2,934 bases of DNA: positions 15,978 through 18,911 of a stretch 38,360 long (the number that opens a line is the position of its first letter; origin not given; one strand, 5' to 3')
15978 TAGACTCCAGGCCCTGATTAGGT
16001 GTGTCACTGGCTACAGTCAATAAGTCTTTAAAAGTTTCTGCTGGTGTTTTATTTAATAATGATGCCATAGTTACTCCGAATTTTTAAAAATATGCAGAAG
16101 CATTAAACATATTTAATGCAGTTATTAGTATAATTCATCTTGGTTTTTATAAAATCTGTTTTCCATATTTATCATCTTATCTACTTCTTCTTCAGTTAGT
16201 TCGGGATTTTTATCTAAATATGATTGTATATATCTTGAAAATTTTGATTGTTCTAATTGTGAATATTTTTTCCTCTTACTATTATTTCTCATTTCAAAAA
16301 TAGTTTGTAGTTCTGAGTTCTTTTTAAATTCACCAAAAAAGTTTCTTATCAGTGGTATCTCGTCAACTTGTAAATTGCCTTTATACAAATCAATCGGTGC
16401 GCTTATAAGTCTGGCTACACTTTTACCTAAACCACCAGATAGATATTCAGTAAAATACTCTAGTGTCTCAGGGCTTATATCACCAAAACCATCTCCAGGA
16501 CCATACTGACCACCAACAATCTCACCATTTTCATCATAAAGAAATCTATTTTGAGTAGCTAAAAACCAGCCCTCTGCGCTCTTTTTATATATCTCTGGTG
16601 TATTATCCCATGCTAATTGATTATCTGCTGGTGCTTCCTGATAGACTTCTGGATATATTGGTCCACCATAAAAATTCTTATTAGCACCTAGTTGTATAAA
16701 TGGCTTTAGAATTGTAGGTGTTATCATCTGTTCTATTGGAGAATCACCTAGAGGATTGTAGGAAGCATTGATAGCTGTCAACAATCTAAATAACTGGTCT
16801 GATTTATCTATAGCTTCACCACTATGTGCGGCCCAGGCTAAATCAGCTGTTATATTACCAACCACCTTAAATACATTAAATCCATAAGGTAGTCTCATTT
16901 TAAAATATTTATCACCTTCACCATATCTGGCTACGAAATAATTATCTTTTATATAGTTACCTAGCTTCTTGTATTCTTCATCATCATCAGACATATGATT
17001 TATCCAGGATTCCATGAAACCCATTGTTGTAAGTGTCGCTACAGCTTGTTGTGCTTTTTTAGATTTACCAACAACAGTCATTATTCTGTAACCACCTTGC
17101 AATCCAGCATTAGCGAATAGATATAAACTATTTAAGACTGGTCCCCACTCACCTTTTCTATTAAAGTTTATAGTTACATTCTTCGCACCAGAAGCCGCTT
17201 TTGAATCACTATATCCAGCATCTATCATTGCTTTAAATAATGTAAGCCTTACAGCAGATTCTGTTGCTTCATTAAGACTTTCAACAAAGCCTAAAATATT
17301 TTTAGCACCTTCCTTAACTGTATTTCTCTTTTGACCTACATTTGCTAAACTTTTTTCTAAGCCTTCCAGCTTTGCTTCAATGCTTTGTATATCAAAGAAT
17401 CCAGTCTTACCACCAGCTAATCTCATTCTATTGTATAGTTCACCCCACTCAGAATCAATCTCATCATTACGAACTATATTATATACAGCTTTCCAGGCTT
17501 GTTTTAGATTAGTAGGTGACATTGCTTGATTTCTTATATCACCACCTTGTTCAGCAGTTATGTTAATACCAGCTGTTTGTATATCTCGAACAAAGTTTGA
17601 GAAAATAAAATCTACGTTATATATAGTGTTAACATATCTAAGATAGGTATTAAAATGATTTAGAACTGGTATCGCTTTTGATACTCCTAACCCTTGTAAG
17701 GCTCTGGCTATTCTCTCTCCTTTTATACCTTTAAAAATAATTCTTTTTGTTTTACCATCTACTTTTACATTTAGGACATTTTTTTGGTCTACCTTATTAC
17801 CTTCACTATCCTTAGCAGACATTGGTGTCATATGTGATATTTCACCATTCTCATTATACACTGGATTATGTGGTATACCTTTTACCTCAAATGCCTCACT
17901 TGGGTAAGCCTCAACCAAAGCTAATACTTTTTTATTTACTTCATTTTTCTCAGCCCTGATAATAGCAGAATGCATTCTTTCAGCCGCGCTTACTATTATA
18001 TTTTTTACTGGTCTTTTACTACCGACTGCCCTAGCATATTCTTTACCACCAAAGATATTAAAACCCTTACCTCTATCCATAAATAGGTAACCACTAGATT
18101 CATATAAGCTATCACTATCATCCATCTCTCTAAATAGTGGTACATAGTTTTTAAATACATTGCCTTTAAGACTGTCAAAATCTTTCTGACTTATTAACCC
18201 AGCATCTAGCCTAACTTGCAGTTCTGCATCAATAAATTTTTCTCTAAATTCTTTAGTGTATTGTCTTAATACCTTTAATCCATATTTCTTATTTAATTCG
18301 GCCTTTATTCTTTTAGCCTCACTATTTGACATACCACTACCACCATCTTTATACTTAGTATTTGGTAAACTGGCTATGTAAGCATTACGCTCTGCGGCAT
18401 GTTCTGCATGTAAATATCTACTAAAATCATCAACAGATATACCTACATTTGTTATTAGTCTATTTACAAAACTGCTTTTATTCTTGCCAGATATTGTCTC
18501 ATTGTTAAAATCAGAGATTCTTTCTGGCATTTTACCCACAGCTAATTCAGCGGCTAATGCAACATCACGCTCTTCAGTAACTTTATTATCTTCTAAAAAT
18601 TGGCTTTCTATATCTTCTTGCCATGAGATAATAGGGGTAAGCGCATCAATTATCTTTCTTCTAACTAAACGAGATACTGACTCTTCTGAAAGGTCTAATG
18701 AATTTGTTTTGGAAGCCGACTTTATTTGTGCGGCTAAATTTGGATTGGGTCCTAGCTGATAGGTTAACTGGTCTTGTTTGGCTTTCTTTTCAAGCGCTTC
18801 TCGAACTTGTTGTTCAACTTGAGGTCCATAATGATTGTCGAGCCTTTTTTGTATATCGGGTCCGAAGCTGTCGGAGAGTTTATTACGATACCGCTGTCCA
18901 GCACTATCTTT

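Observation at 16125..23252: A 2375-aa probably ejected giant protein carries an ADP-ribosyltransferase-like 'polyvalent protein' domain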

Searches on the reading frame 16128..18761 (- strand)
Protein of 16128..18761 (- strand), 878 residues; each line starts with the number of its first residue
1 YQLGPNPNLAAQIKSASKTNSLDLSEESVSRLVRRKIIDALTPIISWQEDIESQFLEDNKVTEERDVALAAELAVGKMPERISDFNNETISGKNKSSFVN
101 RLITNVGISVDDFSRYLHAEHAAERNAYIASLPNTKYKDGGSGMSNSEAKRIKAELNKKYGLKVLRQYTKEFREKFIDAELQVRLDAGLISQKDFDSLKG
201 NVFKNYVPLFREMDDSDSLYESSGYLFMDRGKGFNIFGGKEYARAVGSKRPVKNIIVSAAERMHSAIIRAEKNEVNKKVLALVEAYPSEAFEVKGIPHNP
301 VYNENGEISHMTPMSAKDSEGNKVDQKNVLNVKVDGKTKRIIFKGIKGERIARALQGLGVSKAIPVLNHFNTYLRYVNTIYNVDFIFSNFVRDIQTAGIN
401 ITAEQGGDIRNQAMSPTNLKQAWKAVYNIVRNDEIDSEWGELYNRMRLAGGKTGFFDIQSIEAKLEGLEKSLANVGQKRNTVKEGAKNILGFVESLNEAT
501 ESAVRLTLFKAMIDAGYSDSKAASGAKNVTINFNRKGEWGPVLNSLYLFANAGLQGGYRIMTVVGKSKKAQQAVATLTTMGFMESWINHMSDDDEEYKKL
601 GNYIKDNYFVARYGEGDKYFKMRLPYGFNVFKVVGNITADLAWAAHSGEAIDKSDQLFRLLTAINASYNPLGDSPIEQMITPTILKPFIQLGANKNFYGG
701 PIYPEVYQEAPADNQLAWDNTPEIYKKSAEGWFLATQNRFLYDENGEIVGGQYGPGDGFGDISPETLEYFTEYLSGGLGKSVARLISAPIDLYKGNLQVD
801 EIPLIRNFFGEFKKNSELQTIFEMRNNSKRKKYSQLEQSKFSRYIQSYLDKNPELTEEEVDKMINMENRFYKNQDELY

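Call 46: predict_structure(alignment_id=A3)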
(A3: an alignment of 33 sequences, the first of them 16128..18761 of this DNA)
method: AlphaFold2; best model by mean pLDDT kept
length: 878 residues; sequences in the alignment: 33
mean_pLDDT: 75.9   pTM: 0.75
mean pLDDT of the five models: 75.9, 74.6, 70.2, 69.0, 67.9
residues with pLDDT >= 90: 155; 70-90: 471; 50-70: 177; < 50: 75
segments of 3 or more residues with pLDDT < 50: 1-26, 212-235, 456-458, 477-480, 708-711, 752-760
pLDDT, mean of each block of 10 residues (from residue 1): 33 38 44 69 86 82 90 87 89 85 90 94 90 85 92 96 94 93 92 84 77 40 30 46 72 85 87 91 87 74 55 68 77 87 84 73 72 82 79 86 89 93 91 86 94 62 70 53 60 83 93 95 91 76 81 77 81 86 79 57 75 69 80 87 78 79 75 73 84 74 56 59 72 65 59 44 73 75 60 61 70 63 77 79 82 79 86 84
secondary structure, 60 per line:
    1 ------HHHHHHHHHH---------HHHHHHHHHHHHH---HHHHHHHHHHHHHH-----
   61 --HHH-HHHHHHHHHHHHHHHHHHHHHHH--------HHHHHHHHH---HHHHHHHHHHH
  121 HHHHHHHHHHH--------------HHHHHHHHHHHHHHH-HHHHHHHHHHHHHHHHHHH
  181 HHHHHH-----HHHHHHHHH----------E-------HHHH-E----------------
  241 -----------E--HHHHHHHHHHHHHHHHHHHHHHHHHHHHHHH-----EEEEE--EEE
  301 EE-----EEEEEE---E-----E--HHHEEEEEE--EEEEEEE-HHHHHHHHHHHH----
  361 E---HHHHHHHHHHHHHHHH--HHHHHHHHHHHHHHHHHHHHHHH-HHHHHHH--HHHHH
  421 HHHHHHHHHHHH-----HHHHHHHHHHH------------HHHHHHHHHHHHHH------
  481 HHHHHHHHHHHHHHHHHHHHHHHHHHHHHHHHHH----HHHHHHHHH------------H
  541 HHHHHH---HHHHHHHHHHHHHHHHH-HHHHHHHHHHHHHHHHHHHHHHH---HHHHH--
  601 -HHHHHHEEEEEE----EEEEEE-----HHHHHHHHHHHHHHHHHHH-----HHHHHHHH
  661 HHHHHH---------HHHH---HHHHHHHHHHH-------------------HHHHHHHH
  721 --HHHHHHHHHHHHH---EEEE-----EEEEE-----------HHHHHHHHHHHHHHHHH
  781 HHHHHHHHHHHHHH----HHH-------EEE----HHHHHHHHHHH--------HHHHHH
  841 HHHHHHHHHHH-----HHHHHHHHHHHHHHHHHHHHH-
elements in order (helices of 4 or more, strands of 3 or more residues): H7-16 H26-38 H42-55 H67-89 H98-106 H110-131 H146-160 H162-186 H192-200 H219-222 H255-285 E291-295 E298-302 E308-313 E329-334 E337-343 H345-356 H365-380 H383-405 H407-413 H416-432 H438-448 H461-474 H481-514 H519-527 H540-546 H550-566 H568-590 H594-598 H602-607 E608-613 E618-623 H629-647 H653-666 H676-679 H683-693 H713-720 H723-735 E739-742 E748-752 H764-794 E809-811 H816-826 H835-851 H857-877

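Call 50: fold_search(model_id=the predicted structure, library=pdb)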
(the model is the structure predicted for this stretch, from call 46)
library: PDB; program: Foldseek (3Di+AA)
matches with E <= 10: 134; with E <= 0.001: 0
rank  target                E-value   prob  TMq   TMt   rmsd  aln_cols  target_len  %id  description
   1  3v8g_F                1.4e-01  0.18  0.08  0.14  25.0       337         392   12  Crystal structure of an asymmetric trimer of a glutamate transporter homologue (GltPh) (released 2012-02-15)
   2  3v8g_C                1.9e-01  0.15  0.08  0.14  25.2       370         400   11  Crystal structure of an asymmetric trimer of a glutamate transporter homologue (GltPh) (released 2012-02-15)
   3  9hdo_A                4.7e-01  0.02  0.06  0.07  34.8      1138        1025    9  The Human LINE-1 ORF2p target-primed reverse transcription complex (released 2025-03-12)
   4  8wx1                  8.3e-01  0.06  0.07  0.10  21.5       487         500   10  Cryo-EM structure of mouse SLC15A3 (outward-facing open) (released 2024-10-30)
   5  5aww_Y                8.3e-01  0.05  0.06  0.11  25.7       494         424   12  Precise Resting State of Thermus thermophilus SecYEG (released 2015-11-25)
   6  9k93                  8.7e-01  0.08  0.07  0.14  21.7       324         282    9  Cryo-EM structure of human signal peptide peptidase like 2A (SPPL2a) in complex with L685,458 (released 2025-10-29)
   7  8glv_Mm               9.1e-01  0.03  0.07  0.03  51.0       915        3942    9  96-nm repeat unit of doublet microtubules from Chlamydomonas reinhardtii flagella (released 2023-05-31)
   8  9izr_A                1.2e+00  0.03  0.08  0.09  32.7       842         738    9  Cryo-EM structure of CasLambda2-crRNA-target DNA ternary complex in the NTS-cleaving state (released 2025-06-11)
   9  7ugd                  1.2e+00  0.04  0.07  0.11  24.6       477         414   12  Asp-bound GltPh RSMR mutant in IFS-A1 state (released 2023-03-29)
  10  9im6_A                1.2e+00  0.03  0.09  0.08  26.5       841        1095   10  Structure of influenza A virus RNA polymerase PB1 and nuclear import host factor RanBP5 complex (released 2024-11-27)
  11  6bav_A                1.3e+00  0.06  0.08  0.13  25.0       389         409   13  Crystal Structure of GltPh R397C in complex with S-Benzyl-L-Cysteine (released 2018-01-17)
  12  5hxc                  1.4e+00  0.07  0.07  0.16  21.4       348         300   11  Structural mechanisms of extracellular ion exchange and induced binding-site occlusion in the sodium-calcium exchanger N (released 2016-05-11)
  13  7cb8_A                1.5e+00  0.08  0.08  0.15  21.7       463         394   10  Structure of a FIC-domain protein from Mycobacterium marinum in complex with CDP (released 2021-08-18)
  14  7ahk                  1.6e+00  0.07  0.08  0.15  25.4       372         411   12  Crystal structure of the outward-facing state of the substrate-free Na+-only bound glutamate transporter homolog GltPh (released 2020-11-18)
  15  6ntj                  1.6e+00  0.04  0.04  0.08  15.5       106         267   15  Neutron/X-ray crystal structure of AAC-VIa bound to gentamicin C1A (released 2019-09-25)
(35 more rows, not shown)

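Call 53: fold_search(model_id=the predicted structure, library=viral)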
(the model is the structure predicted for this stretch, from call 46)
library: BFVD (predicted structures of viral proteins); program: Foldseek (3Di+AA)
matches with E <= 10: 302; with E <= 0.001: 80
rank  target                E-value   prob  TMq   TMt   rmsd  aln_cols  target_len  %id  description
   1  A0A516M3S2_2          1.5e-71  1.00  0.86  0.66   8.0       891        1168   48  (no name in the UniProt tables at hand)
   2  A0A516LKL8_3          5.8e-48  1.00  0.76  0.61   9.3       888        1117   29  (no name in the UniProt tables at hand)
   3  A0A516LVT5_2          7.8e-41  1.00  0.79  0.58   6.0       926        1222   27  (no name in the UniProt tables at hand)
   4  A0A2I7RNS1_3          1.1e-40  1.00  0.77  0.66   8.0       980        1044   24  (no name in the UniProt tables at hand)
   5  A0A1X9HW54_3          5.7e-40  1.00  0.75  0.52   7.0       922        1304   25  (no name in the UniProt tables at hand)
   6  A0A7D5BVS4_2          6.8e-38  1.00  0.73  0.65  11.9       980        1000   23  (no name in the UniProt tables at hand)
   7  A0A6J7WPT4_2          1.3e-37  1.00  0.72  0.53  11.6       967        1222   21  Large polyvalent protein associated domain-containing protein [uncultured Caudovirales phage]
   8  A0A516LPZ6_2          1.8e-37  1.00  0.71  0.48   7.5       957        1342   22  (no name in the UniProt tables at hand)
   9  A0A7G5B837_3          7.5e-37  1.00  0.74  0.62   7.9       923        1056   24  Uncharacterized protein [Ralstonia phage Alix]
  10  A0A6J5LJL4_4          5.0e-36  1.00  0.72  0.50   8.3       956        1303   22  LT_GEWL domain containing protein [uncultured Caudovirales phage]
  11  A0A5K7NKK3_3          2.0e-35  1.00  0.75  0.66   8.7       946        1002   22  (no name in the UniProt tables at hand)
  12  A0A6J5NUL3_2          5.2e-35  1.00  0.76  0.73   7.0       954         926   21  Uncharacterized protein [uncultured Caudovirales phage]
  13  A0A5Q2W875            2.0e-33  1.00  0.68  0.50   9.6       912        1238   22  (no name in the UniProt tables at hand)
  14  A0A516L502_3          7.1e-33  1.00  0.70  0.60   7.4       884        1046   23  (no name in the UniProt tables at hand)
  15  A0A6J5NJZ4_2          1.2e-32  1.00  0.65  0.71   7.6       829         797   25  Large polyvalent protein associated domain-containing protein [uncultured Caudovirales phage]
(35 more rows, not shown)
